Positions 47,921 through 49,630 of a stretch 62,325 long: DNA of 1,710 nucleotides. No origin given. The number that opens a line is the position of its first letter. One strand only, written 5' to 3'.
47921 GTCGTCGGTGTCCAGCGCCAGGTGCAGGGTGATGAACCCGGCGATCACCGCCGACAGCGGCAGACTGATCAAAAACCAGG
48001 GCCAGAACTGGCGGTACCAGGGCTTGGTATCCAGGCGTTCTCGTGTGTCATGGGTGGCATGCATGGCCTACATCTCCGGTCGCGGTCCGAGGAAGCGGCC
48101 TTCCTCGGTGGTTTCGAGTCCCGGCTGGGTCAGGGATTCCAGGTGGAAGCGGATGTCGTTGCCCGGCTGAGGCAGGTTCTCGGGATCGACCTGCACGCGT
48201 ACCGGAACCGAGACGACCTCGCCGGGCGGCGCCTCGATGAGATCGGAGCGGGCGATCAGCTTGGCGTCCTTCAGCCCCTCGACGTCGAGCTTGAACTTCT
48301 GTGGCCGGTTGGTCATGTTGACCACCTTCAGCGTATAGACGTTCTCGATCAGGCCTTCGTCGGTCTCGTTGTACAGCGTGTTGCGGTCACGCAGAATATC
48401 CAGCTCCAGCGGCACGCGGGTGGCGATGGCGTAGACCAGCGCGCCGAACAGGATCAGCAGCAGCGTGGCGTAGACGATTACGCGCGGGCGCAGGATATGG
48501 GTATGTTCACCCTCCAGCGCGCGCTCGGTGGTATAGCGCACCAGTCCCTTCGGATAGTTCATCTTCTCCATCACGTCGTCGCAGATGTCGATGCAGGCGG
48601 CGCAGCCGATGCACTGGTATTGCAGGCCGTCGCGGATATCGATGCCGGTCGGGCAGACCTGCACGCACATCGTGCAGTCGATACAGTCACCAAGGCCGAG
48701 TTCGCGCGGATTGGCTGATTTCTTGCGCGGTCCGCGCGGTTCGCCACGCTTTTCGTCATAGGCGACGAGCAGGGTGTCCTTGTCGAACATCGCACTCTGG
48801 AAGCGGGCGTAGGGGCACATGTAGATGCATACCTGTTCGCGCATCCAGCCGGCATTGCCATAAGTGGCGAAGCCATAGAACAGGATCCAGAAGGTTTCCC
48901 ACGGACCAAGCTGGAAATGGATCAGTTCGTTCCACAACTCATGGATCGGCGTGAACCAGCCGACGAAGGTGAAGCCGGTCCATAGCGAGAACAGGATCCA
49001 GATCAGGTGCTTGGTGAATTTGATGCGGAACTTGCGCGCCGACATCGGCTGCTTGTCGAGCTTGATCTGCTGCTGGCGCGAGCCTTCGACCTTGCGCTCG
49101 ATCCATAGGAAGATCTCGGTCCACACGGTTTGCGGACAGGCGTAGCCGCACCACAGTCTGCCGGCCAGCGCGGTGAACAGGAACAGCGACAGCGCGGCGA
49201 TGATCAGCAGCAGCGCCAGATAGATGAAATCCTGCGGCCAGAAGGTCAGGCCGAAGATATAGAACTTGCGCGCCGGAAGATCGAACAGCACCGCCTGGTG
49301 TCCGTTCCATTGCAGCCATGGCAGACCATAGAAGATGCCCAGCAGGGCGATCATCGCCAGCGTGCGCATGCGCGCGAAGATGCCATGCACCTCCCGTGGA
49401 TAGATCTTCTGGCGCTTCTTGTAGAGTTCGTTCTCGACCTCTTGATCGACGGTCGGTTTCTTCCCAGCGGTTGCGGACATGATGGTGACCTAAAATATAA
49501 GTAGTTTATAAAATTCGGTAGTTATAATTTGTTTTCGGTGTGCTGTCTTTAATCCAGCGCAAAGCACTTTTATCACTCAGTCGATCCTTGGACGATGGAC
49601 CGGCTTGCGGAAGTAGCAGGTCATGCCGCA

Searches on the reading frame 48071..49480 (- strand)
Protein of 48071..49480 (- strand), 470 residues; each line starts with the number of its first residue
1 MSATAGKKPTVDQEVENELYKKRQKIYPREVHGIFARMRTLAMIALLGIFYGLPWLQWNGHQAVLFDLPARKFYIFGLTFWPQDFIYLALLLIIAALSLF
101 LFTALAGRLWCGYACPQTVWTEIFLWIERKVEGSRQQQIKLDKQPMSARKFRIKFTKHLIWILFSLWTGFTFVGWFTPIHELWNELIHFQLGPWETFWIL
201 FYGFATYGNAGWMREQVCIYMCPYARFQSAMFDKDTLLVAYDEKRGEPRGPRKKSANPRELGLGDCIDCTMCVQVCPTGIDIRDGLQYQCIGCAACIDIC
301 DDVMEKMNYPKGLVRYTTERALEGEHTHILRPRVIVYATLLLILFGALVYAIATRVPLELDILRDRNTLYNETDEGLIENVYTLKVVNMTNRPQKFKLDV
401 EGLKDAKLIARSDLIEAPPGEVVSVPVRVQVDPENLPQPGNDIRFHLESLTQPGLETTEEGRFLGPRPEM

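Call 90: search_protein_families(library=pfam, proteins=[window:48071-49480:-], max_evalue=0.00001)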
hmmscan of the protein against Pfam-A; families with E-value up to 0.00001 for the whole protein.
window:48071-49480:- (470 aa): 7 families
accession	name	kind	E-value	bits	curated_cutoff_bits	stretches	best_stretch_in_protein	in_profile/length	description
PF13746.11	Fer4_18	-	2e-43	147.6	27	1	213-318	1-113/114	4Fe-4S dicluster domain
PF11614.14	FixG_C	-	1.3e-33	116.1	25.6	1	348-466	1-119/119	IG-like fold at C-terminal of FixG, putative oxidoreductase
PF12801.12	Fer4_5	-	1.5e-08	34.9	22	1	89-131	2-45/48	4Fe-4S binding domain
PF12838.12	Fer4_7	-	3.3e-08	34.3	27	0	217-280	7-52/52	4Fe-4S dicluster domain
PF13187.11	Fer4_9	-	7.5e-08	32.7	27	0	218-279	8-50/52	4Fe-4S dicluster domain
PF13237.11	Fer4_10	-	2.2e-06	27.9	25.5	0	218-277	15-53/53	4Fe-4S dicluster domain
PF13534.11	Fer4_17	-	2.4e-06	28.4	22.2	0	217-281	7-61/61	4Fe-4S dicluster domain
